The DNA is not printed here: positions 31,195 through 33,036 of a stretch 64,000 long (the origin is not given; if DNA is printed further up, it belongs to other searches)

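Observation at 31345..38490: Probable ergothioneine/hercynine-to-trimethylamine locus likely to be mis-annotated as hutH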

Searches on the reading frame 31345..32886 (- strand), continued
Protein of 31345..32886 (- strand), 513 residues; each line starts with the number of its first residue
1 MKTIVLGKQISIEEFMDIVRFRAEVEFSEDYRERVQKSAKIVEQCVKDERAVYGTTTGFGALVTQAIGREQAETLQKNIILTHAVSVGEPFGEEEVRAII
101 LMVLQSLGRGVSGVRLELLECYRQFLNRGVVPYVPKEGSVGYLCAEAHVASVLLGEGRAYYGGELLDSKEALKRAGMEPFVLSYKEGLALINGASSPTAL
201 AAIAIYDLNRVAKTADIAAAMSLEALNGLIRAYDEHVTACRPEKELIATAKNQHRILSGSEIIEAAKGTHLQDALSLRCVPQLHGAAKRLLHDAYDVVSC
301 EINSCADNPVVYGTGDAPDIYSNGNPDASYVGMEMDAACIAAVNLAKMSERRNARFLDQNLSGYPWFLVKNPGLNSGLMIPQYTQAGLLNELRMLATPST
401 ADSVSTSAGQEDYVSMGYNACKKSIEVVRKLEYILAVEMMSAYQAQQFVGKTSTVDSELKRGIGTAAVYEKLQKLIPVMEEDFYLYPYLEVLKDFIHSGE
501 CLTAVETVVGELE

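Call 25: search_solved_structures(query=L062:11738-13258:-, max_evalue=1e-20, show_alignments=2)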
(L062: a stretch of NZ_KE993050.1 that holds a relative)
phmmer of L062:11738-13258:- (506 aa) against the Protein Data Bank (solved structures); distinct sequences matched with E-value up to 1e-20: 39.
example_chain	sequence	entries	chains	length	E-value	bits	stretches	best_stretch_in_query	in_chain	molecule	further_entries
6s7j_A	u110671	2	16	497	3.7e-133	448.1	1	4-497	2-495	Uncharacterized protein | ergothionase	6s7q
7tqr_A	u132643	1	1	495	4.2e-67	230.2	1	5-498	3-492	Probable histidine ammonia-lyase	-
1gkj_A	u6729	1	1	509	2.1e-57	198.3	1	52-496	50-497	HISTIDINE AMMONIA-LYASE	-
1gkm_B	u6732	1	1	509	2.9e-57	197.8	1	52-496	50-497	Histidine ammonia-lyase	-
1b8f_A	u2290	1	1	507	4.2e-57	197.3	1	52-496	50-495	Histidine ammonia-lyase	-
1gk3_A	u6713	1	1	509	1.8e-56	195.2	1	52-496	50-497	HISTIDINE AMMONIA-LYASE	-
1eb4_A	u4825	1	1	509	3.6e-56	194.2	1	52-496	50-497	HISTIDINE AMMONIA-LYASE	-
1gk2_A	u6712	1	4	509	4.1e-56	194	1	52-496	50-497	HISTIDINE AMMONIA-LYASE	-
3kdy_A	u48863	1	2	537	1.5e-51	179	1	6-501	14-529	Histidine ammonia-lyase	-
2rjr_A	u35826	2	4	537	1.5e-51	179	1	6-501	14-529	Tyrosine aminomutase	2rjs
2ohy_A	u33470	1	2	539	1.5e-51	178.9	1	6-501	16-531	Tyrosine aminomutase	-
2qve_A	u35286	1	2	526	1.6e-51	178.9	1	6-501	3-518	Tyrosine Aminomutase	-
3kdz_A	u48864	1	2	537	5.2e-51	177.2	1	6-501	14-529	Histidine ammonia-lyase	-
6v6h_A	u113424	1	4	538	3.9e-47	164.4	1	7-500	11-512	Histidine ammonia-lyase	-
3unv_A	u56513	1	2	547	7.7e-47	163.4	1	8-497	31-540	AdmH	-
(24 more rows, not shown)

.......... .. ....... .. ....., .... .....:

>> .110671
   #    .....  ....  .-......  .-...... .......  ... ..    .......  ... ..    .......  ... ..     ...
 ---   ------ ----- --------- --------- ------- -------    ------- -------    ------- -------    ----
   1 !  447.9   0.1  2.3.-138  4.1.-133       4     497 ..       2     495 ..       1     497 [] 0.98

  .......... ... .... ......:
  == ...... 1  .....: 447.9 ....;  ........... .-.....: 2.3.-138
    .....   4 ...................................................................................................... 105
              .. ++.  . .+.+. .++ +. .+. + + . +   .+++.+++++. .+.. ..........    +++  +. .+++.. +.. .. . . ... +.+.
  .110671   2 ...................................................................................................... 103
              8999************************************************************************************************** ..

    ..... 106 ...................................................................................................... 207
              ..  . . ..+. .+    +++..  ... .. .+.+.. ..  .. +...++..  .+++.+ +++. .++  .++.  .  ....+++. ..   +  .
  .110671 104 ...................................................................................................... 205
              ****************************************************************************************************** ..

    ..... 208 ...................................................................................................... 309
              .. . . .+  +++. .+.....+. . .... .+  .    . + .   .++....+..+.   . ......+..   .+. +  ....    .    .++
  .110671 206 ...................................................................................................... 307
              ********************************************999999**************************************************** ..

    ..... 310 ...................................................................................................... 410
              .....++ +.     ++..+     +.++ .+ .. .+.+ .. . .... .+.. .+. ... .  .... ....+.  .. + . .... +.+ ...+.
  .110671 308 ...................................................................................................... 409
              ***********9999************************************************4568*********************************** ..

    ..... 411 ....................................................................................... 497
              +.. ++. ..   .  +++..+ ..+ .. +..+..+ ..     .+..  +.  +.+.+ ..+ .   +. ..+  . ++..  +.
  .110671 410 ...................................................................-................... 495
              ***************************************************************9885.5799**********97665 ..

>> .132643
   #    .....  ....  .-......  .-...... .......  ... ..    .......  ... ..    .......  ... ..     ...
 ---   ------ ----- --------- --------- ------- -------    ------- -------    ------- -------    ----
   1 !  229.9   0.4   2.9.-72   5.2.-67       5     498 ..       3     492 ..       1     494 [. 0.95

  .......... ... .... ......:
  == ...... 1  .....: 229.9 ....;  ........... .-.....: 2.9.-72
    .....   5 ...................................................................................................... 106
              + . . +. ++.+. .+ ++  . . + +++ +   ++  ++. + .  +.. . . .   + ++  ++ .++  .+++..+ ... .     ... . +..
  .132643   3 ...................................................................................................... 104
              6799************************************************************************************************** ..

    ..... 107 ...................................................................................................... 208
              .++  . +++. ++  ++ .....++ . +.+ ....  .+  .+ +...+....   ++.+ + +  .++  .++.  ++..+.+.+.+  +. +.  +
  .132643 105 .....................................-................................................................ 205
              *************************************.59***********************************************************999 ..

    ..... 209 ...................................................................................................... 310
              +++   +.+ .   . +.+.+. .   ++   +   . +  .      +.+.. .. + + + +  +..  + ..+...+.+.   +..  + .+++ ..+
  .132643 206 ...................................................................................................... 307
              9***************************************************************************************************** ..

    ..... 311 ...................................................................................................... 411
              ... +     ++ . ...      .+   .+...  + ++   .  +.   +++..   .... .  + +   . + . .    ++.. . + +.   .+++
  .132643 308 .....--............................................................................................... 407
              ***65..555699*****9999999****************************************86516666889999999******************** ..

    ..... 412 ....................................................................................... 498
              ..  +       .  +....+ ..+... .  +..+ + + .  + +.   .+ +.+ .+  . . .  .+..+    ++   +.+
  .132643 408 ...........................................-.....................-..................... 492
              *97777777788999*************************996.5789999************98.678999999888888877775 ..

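Call 35: search_protein_families(library=pfam, proteins=[L062:9105-10100:-, L062:13394-14284:+, L062:14713-15642:-, L062:15350-16492:+, L062:16661-17473:-, L062:17599-18663:-, L062:1262-1663:+, L062:2941-3261:+, L062:8740-9003:+])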
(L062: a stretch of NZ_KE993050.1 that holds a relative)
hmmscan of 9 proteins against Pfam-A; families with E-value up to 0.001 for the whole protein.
L062:9105-10100:- (331 aa): 1 family
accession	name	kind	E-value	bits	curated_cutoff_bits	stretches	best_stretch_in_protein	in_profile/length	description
PF02423.21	OCD_Mu_crystall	-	9.8e-56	189.4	24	1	7-322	7-313/314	Ornithine cyclodeaminase/mu-crystallin family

L062:13394-14284:+ (296 aa): 2 families
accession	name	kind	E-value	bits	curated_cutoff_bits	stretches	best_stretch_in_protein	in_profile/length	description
PF03466.25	LysR_substrate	-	2.7e-27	96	28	1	86-287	4-205/209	LysR substrate binding domain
PF00126.33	HTH_1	-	2.5e-14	53.4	26.6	1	3-62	1-60/60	Bacterial regulatory helix-turn-helix protein, lysR family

L062:14713-15642:- (309 aa): 6 families
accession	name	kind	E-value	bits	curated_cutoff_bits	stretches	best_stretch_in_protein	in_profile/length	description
PF00398.26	RrnaAD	-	1e-67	228.4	24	1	37-300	2-259/263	Ribosomal RNA adenine dimethylase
PF13649.12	Methyltransf_25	-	3.5e-06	28.1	27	1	69-125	1-60/97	Methyltransferase domain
PF08241.18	Methyltransf_11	-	8.2e-05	23.6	21.2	1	70-125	1-56/95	Methyltransferase domain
PF01728.25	FtsJ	-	9.4e-05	22.9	24.1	1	55-141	10-95/181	FtsJ-like methyltransferase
PF08242.18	Methyltransf_12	-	0.00048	21.2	30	1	70-127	1-60/98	Methyltransferase domain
PF03848.20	TehB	-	0.00086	19.2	20.4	0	50-133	15-97/193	Tellurite resistance protein TehB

L062:15350-16492:+ (380 aa): 0 families

L062:16661-17473:- (270 aa): 1 family
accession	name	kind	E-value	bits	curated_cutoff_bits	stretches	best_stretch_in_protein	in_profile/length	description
PF12787.12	EcsC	-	1.5e-29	103.8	30.4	1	10-261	2-240/240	EcsC protein family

L062:17599-18663:- (354 aa): 4 families
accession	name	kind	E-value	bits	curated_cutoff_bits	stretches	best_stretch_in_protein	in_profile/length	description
PF01588.26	tRNA_bind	-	5.4e-28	97.4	27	1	260-351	2-95/96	Putative tRNA binding domain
PF09334.17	tRNA-synt_1g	-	1.1e-14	54.5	20.1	1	1-63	328-390/391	tRNA synthetases class I (M)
PF19303.5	Anticodon_3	-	4.1e-13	49.9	23.5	1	76-214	2-139/152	Anticodon binding domain of methionyl tRNA ligase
PF08264.19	Anticodon_1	-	7.9e-09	36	25.1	1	94-235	10-145/148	Anticodon-binding domain of tRNA ligase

L062:1262-1663:+ (133 aa): 0 families

L062:2941-3261:+ (106 aa): 0 families

L062:8740-9003:+ (87 aa): 0 families

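Call 36: search_protein_families(library=pfam, proteins=[L015:2627-5587:+, L015:6114-7505:+, L015:7532-8995:+, L015:9195-9827:-, L015:11603-12811:+, L015:12813-13238:+, L015:13229-14536:+, L015:15021-16406:+, L015:16421-17449:+, L015:19545-20456:+])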
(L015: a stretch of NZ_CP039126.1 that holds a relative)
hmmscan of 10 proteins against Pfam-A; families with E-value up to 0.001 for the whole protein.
L015:2627-5587:+ (986 aa): 8 families
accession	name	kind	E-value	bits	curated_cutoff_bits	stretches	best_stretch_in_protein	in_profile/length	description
PF13191.12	AAA_16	-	4.2e-14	53.8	32.6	1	302-450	17-167/167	AAA ATPase domain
PF13424.12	TPR_12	-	1.6e-12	47.9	30.1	2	814-888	4-74/77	Tetratricopeptide repeat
PF03704.23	BTAD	-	3e-10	41.1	22.1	1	148-266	33-145/146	Bacterial transcriptional activator domain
PF07719.23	TPR_2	-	9.4e-10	38.3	27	1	861-888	3-30/34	Tetratricopeptide repeat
PF13401.12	AAA_22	-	2e-07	31.8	27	1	308-438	4-104/130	AAA domain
PF20703.3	nSTAND1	-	0.00056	20.1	27.1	0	278-516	10-223/379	Novel STAND NTPase 1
PF25199.1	nSTAND_NTPase5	-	0.00082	19.7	34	0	289-329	23-61/145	Novel STAND NTPase 5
PF13374.12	TPR_10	-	0.00099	19.5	27.5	0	865-891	8-34/42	Tetratricopeptide repeat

L015:6114-7505:+ (463 aa): 1 family
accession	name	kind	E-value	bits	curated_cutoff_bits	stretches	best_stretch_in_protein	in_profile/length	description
PF06253.16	MTTB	-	3.9e-85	286.2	25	1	8-455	36-489/500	Trimethylamine methyltransferase (MTTB)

L015:7532-8995:+ (487 aa): 1 family
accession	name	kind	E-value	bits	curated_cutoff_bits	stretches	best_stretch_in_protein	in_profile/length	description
PF00474.23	SSF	-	1.7e-12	47.4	22.8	1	47-434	1-406/406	Sodium:solute symporter family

L015:9195-9827:- (210 aa): 0 families

L015:11603-12811:+ (402 aa): 1 family
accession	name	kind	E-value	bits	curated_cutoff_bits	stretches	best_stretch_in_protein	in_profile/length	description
PF04412.18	AcnX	-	2.8e-127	425.2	31.5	1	1-394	1-400/400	Aconitase X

L015:12813-13238:+ (141 aa): 1 family
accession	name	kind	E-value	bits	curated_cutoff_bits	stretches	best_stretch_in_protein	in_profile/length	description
PF01989.23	AcnX_swivel_put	-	4.9e-26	90.8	27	1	28-105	4-80/80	Aconitase X swivel domain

L015:13229-14536:+ (435 aa): 2 families
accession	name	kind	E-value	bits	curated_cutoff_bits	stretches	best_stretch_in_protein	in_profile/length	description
PF04412.18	AcnX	-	1.2e-91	307.9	31.5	1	4-419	1-399/400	Aconitase X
PF00330.25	Aconitase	-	0.00079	18.9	28.7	0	267-380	295-419/463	Aconitase family (aconitate hydratase)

L015:15021-16406:+ (461 aa): 1 family
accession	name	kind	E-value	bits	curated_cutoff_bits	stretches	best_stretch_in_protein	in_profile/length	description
PF06253.16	MTTB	-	2.3e-85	286.9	25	1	6-456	34-490/500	Trimethylamine methyltransferase (MTTB)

L015:16421-17449:+ (342 aa): 1 family
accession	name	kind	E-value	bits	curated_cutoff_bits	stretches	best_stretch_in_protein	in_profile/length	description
PF02615.19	Ldh_2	-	7.1e-78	262.5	38.8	1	5-324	1-332/333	Malate/L-lactate dehydrogenase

L015:19545-20456:+ (303 aa): 12 families
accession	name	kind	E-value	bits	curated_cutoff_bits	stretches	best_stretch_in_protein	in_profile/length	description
PF07992.20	Pyr_redox_2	-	4.7e-57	194.1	26.1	1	6-291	1-291/291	Pyridine nucleotide-disulphide oxidoreductase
PF13738.12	Pyr_redox_3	-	8.9e-28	97.8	30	1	80-274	100-305/305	Pyridine nucleotide-disulphide oxidoreductase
PF00070.33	Pyr_redox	-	4e-16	59.7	22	1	148-219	2-81/82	Pyridine nucleotide-disulphide oxidoreductase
PF01266.30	DAO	-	1.6e-13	51.4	27.9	1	7-41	1-37/353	FAD dependent oxidoreductase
PF12831.13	FAD_oxidored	-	2.5e-12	47.3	27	1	7-54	1-48/416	FAD dependent oxidoreductase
PF00890.30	FAD_binding_2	-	1.3e-10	41.5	20.4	1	7-44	1-39/414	FAD binding domain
PF13450.12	NAD_binding_8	-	5.9e-09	36.5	21.9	1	10-60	1-50/68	NAD(P)-binding Rossmann-like domain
PF03486.20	HI0933_like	-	6.1e-08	32.8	50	1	7-40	2-35/244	HI0933-like protein Rossmann domain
PF01946.23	Thi4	-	3.6e-07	30.1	26.2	1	6-43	18-57/235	Thi4 family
PF01134.28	GIDA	-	1.1e-06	28.5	22.1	1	7-35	1-30/391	Glucose inhibited division protein A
PF01494.25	FAD_binding_3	-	1e-05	25.4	22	1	6-38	2-34/349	FAD binding domain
PF13434.12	Lys_Orn_oxgnase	-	0.00038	20.1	21.3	0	77-159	116-202/339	L-lysine 6-monooxygenase/L-ornithine 5-monooxygenase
